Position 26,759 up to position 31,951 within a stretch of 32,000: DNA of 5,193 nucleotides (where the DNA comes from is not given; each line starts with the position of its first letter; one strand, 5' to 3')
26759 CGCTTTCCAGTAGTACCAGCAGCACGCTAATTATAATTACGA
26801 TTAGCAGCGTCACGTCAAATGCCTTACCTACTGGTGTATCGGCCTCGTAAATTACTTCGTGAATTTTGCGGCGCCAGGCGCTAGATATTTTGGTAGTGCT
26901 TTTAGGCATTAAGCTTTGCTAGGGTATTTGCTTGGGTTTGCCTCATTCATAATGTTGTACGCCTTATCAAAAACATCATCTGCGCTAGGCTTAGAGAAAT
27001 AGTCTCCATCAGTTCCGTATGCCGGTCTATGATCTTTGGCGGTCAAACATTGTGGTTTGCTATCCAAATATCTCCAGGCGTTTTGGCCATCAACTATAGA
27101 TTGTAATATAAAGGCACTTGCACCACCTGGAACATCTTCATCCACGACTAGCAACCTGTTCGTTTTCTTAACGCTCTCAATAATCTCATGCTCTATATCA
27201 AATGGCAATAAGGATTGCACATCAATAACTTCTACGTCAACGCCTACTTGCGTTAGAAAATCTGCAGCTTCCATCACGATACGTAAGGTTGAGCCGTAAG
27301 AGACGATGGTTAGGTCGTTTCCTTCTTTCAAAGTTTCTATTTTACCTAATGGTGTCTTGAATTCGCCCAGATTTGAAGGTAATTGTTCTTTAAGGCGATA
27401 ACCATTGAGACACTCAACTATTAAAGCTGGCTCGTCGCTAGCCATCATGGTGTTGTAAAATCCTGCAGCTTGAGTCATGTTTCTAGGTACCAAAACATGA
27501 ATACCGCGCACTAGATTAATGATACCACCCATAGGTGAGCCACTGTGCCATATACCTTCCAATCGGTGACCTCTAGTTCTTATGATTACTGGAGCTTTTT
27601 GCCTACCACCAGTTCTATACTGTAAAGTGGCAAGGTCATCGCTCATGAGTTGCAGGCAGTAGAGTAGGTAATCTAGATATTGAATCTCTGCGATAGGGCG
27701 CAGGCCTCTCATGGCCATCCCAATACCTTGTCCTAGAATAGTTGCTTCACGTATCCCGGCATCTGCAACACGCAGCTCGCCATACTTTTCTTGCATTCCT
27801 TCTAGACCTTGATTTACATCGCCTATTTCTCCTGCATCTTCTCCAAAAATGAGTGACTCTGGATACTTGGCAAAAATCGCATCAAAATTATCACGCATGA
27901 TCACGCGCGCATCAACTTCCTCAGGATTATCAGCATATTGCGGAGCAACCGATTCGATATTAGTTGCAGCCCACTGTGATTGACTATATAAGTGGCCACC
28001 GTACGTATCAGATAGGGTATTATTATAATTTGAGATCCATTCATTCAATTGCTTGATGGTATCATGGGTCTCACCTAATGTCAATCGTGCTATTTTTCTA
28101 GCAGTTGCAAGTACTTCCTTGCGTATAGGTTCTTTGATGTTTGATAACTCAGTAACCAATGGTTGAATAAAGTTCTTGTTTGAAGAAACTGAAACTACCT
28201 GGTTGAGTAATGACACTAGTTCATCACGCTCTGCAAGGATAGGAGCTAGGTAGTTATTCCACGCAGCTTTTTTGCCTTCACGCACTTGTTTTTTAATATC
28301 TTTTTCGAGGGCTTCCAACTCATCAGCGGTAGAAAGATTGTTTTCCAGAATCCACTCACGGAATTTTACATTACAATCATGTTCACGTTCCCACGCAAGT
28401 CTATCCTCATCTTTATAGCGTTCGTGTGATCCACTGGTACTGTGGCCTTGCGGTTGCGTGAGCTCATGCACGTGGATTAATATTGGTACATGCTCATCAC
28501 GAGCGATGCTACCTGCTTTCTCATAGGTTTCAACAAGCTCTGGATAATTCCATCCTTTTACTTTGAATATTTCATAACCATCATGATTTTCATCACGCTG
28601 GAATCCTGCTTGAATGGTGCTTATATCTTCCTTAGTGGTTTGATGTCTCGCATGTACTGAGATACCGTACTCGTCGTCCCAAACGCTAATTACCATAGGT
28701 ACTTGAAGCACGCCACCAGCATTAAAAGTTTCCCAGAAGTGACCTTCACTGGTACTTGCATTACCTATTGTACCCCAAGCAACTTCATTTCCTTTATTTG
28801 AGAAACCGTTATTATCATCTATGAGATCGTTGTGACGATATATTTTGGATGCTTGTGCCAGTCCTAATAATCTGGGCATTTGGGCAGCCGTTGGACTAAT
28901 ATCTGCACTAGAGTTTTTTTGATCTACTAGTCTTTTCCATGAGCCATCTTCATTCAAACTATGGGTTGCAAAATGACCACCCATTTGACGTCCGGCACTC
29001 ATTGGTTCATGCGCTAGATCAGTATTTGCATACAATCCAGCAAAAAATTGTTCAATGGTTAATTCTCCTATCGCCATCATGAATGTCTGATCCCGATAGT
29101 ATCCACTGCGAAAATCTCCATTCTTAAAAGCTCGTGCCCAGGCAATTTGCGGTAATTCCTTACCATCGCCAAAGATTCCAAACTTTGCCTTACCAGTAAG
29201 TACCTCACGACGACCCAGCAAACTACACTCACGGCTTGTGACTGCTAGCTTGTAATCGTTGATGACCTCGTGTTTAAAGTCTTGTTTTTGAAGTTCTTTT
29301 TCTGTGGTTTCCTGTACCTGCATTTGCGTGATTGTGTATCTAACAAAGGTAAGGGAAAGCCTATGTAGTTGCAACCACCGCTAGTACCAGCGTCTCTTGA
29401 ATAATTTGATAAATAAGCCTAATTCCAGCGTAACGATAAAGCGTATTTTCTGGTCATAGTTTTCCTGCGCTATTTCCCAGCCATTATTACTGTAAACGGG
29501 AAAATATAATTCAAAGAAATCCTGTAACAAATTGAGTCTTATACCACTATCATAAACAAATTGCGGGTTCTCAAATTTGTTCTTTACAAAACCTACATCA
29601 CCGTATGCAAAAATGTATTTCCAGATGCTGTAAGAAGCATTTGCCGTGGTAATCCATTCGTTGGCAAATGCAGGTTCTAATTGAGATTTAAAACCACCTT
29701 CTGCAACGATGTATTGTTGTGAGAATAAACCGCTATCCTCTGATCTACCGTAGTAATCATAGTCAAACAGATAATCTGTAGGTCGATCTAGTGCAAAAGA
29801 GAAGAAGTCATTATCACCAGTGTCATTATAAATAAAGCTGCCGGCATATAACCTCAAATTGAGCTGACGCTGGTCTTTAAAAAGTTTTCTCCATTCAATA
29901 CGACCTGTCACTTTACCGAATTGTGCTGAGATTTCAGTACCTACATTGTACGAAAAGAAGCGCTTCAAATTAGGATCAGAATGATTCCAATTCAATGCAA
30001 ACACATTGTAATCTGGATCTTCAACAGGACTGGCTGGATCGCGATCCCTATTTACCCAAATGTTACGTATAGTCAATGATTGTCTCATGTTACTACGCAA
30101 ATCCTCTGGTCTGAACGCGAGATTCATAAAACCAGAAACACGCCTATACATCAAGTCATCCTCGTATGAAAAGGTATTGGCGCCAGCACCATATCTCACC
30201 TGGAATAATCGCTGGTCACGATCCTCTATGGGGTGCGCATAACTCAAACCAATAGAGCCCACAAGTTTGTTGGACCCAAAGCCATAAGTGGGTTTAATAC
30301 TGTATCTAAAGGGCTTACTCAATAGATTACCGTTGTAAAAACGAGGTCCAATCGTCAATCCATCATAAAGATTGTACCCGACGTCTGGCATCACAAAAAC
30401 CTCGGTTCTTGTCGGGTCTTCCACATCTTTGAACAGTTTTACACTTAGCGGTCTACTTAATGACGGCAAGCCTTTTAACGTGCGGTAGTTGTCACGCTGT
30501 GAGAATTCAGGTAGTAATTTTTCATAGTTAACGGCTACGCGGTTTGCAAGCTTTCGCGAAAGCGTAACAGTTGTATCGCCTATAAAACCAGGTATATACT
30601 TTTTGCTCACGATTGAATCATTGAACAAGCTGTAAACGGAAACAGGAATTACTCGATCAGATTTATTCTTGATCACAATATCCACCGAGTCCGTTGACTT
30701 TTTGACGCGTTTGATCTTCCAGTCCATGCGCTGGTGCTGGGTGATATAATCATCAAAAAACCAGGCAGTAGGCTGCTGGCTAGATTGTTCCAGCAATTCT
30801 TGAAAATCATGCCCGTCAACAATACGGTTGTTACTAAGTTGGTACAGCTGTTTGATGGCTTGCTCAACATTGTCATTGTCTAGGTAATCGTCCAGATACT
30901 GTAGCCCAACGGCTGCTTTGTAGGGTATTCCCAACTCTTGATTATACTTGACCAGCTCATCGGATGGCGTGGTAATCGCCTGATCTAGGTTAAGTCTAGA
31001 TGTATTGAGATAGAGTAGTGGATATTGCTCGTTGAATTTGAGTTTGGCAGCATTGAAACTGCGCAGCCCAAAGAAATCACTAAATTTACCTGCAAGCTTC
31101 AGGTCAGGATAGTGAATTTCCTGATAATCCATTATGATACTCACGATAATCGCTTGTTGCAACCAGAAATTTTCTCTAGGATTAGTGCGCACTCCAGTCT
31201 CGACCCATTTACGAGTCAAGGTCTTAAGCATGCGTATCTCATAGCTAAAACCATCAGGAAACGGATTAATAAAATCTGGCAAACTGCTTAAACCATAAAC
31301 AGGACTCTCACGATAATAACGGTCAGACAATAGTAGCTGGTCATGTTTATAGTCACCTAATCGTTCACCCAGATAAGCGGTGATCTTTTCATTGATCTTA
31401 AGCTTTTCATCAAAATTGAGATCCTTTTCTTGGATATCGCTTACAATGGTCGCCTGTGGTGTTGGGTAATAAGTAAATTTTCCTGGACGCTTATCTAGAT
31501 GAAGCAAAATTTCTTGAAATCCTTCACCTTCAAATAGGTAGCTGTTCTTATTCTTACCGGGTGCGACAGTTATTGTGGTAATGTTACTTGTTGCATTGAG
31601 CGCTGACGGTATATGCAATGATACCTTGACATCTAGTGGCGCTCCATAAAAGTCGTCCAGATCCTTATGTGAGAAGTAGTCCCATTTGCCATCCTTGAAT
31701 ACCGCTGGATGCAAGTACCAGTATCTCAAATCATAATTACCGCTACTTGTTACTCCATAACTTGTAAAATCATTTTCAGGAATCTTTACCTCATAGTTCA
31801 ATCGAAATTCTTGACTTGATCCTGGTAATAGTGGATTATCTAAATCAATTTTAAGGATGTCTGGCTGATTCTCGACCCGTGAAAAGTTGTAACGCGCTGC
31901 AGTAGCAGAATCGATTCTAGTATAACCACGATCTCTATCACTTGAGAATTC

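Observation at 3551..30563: A perfect 14-nt palindrome, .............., occurs 8 times inside eight unrelated genes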

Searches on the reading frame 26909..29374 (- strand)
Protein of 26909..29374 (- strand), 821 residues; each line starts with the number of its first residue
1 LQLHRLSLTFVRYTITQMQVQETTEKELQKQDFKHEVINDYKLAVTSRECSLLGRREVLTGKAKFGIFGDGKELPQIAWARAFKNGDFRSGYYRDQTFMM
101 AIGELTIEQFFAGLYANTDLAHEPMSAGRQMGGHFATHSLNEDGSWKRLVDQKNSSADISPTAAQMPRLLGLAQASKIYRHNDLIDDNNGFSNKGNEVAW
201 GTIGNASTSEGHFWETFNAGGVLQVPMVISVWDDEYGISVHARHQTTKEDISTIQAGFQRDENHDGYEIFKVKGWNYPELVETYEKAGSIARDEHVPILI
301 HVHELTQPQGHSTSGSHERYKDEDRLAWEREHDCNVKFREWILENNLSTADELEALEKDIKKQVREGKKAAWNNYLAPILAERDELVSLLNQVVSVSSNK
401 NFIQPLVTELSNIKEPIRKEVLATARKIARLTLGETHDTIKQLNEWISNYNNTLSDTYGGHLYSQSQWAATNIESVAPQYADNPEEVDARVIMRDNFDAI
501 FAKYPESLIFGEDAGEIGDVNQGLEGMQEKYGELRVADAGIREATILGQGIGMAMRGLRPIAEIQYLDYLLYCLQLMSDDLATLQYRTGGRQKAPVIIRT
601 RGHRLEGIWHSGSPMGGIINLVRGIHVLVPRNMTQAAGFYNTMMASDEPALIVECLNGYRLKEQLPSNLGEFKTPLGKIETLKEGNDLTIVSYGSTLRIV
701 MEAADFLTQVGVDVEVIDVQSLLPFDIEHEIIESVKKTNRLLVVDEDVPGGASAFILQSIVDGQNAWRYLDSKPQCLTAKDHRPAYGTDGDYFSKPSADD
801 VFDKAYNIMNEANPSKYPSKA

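Call 54: search_protein_families(library=pfam, proteins=[window:26909-29374:-], max_evalue=0.00001)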
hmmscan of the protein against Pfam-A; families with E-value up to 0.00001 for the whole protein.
window:26909-29374:- (821 aa): 3 families
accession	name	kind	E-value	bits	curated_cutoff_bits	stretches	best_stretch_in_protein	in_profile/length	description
PF02780.25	Transketolase_C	-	1.5e-23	83.5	25.9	1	677-785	1-106/124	Transketolase, C-terminal domain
PF00676.26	E1_dh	-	3.7e-23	82.4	22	1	61-371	21-291/300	Dehydrogenase E1 component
PF02779.29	Transket_pyr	-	2.6e-15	57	27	1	487-654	3-167/174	Transketolase, pyrimidine binding domain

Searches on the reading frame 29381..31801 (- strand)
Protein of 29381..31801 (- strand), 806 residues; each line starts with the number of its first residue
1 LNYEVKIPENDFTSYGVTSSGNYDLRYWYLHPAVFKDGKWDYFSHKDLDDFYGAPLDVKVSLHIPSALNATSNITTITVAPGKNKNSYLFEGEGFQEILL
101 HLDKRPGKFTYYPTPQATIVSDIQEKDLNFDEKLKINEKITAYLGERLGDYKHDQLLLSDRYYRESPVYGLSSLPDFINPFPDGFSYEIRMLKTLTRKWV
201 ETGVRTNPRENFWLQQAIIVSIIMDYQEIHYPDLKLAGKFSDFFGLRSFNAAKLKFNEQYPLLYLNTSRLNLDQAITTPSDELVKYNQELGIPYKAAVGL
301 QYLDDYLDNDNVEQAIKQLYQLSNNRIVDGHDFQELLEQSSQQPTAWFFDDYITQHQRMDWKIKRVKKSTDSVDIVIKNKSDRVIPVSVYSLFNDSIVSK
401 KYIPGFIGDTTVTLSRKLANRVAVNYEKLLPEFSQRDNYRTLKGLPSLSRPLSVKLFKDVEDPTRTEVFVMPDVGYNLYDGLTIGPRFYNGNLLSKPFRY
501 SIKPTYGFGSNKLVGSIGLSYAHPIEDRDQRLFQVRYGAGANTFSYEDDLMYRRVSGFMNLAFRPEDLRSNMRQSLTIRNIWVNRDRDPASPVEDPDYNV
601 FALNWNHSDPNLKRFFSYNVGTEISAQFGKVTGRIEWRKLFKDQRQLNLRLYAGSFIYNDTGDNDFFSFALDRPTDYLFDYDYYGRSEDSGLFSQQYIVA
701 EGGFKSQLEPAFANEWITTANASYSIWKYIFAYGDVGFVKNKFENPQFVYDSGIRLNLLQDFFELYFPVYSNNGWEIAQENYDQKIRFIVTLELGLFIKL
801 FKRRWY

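Call 54: search_protein_families(library=pfam, proteins=[window:29381-31801:-], max_evalue=0.00001)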
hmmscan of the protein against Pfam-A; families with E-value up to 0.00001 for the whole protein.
window:29381-31801:- (806 aa): 0 families

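Call 58: search_protein_families(library=ncbifam, proteins=[window:29381-31801:-], max_evalue=0.001)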
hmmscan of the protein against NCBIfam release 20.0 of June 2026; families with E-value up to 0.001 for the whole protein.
window:29381-31801:- (806 aa): 0 families
